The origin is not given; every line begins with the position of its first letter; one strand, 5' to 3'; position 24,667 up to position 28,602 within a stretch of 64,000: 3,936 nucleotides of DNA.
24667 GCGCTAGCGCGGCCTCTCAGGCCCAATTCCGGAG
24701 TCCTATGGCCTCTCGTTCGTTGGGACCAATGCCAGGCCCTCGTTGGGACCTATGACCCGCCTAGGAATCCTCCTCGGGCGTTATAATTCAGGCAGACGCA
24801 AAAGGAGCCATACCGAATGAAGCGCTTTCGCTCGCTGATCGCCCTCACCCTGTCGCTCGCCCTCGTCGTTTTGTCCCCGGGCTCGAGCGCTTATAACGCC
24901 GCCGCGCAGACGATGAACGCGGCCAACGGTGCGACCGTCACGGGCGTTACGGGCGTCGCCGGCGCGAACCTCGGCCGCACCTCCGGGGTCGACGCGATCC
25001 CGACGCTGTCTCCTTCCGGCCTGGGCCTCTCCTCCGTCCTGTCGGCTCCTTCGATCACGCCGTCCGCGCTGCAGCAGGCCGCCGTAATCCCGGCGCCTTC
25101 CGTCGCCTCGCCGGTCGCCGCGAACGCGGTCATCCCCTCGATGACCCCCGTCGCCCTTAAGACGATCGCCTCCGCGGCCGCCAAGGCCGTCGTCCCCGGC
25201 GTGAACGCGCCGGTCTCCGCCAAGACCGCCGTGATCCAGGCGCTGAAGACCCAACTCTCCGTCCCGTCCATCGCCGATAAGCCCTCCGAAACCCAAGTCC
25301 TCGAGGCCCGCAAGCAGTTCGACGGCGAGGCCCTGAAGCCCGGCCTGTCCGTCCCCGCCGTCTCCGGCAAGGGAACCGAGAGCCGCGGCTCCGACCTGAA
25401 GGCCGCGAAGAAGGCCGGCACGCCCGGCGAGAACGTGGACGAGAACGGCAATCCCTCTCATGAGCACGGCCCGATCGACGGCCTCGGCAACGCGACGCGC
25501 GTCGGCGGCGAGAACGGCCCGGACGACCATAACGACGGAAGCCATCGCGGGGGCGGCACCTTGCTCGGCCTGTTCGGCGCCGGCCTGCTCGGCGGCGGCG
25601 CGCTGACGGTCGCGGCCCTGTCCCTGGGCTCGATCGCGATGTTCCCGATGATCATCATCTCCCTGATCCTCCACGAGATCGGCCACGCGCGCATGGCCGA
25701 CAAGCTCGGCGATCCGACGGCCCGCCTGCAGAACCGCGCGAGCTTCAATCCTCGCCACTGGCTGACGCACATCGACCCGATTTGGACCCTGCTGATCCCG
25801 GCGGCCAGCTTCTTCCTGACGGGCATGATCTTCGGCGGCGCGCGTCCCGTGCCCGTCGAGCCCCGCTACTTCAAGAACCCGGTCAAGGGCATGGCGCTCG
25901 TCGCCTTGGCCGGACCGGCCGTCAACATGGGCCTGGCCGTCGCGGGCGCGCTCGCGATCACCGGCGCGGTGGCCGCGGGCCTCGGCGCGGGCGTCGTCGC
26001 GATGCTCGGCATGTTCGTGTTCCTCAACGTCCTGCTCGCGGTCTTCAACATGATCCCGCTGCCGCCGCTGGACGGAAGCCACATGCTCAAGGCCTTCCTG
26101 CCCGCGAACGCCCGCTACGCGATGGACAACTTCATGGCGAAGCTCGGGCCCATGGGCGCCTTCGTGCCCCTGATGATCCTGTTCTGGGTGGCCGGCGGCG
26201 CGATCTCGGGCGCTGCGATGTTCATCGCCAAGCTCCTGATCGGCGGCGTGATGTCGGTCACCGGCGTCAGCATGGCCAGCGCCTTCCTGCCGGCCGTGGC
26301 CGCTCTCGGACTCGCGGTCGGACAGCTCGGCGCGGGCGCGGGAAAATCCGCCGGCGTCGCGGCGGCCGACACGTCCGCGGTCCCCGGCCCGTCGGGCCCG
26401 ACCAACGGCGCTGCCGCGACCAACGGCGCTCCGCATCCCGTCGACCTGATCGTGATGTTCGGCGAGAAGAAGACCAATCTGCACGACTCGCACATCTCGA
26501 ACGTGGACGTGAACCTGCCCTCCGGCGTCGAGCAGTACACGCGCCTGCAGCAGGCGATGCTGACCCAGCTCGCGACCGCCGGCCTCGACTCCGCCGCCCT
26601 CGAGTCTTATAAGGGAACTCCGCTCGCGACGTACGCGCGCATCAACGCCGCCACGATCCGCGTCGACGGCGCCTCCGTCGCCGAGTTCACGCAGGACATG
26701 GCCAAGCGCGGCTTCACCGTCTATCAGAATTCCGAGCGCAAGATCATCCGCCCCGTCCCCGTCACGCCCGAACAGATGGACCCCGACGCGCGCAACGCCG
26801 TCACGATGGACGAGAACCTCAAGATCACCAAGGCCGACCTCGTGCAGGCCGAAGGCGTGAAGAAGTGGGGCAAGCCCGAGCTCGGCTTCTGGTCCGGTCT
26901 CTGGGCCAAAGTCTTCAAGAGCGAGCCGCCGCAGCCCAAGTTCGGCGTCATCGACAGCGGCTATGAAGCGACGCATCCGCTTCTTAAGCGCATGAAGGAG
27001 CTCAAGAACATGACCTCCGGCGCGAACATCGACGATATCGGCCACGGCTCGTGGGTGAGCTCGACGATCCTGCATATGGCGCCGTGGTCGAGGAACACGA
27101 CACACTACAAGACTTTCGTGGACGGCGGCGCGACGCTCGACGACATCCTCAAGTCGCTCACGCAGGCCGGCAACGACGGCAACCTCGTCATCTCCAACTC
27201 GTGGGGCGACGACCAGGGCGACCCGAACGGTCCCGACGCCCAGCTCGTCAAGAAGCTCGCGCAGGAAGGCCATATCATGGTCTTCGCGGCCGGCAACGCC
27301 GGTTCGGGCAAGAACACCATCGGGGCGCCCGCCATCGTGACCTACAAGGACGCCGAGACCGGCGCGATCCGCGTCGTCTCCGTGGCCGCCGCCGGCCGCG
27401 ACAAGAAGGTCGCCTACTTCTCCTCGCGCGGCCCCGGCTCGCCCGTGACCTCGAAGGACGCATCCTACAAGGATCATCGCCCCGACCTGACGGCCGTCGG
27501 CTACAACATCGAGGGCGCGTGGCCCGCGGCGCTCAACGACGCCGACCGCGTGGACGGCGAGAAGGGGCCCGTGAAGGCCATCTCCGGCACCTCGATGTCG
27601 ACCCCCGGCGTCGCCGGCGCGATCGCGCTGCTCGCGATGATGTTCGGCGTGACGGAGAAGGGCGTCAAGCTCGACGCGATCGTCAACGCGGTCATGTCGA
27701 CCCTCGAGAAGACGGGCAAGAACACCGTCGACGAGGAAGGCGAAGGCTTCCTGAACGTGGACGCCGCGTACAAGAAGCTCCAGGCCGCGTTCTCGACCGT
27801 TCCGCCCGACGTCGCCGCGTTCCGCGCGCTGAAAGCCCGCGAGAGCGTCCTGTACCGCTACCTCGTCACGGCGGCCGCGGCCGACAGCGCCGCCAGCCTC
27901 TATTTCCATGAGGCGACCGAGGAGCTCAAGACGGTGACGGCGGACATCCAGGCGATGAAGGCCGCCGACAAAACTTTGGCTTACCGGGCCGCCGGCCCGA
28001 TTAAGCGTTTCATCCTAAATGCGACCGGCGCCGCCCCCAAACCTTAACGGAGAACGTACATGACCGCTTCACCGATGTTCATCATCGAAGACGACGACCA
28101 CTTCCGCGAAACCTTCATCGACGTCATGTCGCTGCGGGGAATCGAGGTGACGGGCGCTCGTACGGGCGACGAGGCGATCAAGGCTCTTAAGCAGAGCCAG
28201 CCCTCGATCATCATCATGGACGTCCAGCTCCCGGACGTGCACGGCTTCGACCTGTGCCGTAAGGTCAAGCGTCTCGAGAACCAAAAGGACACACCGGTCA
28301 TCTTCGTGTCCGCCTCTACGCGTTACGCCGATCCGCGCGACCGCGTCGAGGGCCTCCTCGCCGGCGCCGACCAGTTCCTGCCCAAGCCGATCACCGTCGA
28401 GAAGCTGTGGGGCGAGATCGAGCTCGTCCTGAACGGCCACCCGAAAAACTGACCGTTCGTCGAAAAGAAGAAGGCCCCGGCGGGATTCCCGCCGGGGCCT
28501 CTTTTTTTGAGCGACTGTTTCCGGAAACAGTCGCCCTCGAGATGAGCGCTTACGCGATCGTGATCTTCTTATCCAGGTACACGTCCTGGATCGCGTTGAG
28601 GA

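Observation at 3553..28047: Tandem array of seven large genes that share one N-terminal module but carry unrelated catalytic and transport payloads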

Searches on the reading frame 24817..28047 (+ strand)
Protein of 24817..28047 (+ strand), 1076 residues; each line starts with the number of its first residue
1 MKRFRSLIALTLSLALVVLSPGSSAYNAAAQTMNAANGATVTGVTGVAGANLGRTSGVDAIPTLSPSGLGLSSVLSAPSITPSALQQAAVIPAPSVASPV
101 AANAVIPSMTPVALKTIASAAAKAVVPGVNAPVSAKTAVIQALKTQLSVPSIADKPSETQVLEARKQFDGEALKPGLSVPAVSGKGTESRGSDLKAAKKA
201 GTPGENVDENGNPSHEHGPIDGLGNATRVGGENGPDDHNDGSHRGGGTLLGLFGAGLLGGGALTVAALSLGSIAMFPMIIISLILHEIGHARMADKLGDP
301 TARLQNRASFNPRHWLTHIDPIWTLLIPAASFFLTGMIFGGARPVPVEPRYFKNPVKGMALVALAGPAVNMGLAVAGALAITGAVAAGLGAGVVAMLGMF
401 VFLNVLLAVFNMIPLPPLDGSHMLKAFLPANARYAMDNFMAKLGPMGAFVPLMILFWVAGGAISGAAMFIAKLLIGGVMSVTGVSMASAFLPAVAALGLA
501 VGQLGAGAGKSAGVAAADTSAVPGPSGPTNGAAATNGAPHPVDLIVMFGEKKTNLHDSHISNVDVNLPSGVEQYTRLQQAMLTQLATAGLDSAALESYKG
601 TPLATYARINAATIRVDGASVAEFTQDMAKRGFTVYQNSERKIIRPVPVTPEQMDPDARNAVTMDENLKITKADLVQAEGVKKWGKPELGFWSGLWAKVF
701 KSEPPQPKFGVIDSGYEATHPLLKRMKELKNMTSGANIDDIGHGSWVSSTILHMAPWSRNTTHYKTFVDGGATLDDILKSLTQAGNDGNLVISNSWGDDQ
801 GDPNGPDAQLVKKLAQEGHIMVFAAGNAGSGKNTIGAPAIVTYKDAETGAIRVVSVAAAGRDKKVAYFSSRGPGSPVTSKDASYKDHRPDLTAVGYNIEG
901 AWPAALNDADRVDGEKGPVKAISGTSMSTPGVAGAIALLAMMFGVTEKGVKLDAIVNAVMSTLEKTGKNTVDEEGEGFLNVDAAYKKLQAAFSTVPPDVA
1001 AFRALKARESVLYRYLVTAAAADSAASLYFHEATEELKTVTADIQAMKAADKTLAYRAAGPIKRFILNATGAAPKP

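Call 4: search_protein_families(library=pfam, proteins=[window:24817-28047:+], max_evalue=0.01)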
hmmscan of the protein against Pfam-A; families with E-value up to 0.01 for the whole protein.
window:24817-28047:+ (1076 aa): 2 families
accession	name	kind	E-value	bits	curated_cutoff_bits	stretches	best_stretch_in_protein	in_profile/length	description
PF00082.27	Peptidase_S8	-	3e-25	89.6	21.8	1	709-940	6-254/288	Subtilase family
PF02163.28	Peptidase_M50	-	1.2e-11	44.8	27.2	1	377-447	145-213/221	Peptidase family M50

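Call 19: search_protein_families(library=ncbifam, proteins=[window:24817-28047:+], max_evalue=0.01)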
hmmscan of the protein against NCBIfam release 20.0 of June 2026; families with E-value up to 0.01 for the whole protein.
window:24817-28047:+ (1076 aa): 3 families
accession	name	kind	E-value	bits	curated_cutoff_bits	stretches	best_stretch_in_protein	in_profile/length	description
TIGR00054.1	TIGR00054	equivalog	0.00013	20.9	147.55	1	375-428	327-380/421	RIP metalloprotease RseP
NF041824.1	daptide_HExxH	equivalog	0.0045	16.2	300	1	361-428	221-284/379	daptide biosynthesis intramembrane metalloprotease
NF042956.1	IteS_antiphage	equivalog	0.0093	14.2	900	0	856-940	434-509/747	S8 family anti-phage peptidase IteS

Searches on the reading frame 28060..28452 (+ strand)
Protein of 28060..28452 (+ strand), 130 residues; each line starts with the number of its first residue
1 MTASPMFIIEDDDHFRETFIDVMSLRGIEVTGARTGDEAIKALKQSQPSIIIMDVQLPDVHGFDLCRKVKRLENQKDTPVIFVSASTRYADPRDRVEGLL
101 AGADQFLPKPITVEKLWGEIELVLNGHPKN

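Call 32: search_protein_families(library=pfam, proteins=[window:28060-28452:+], max_evalue=0.01)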
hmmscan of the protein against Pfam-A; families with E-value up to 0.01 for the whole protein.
window:28060-28452:+ (130 aa): 2 families
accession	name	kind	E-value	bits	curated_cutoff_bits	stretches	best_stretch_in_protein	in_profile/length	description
PF00072.30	Response_reg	-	1.7e-23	83.3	30.2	1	7-118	2-108/111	Response regulator receiver domain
PF23198.2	PDE8A_N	-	1.5e-05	25.4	29.6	1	7-89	14-97/147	PDE8A-like, N-terminal domain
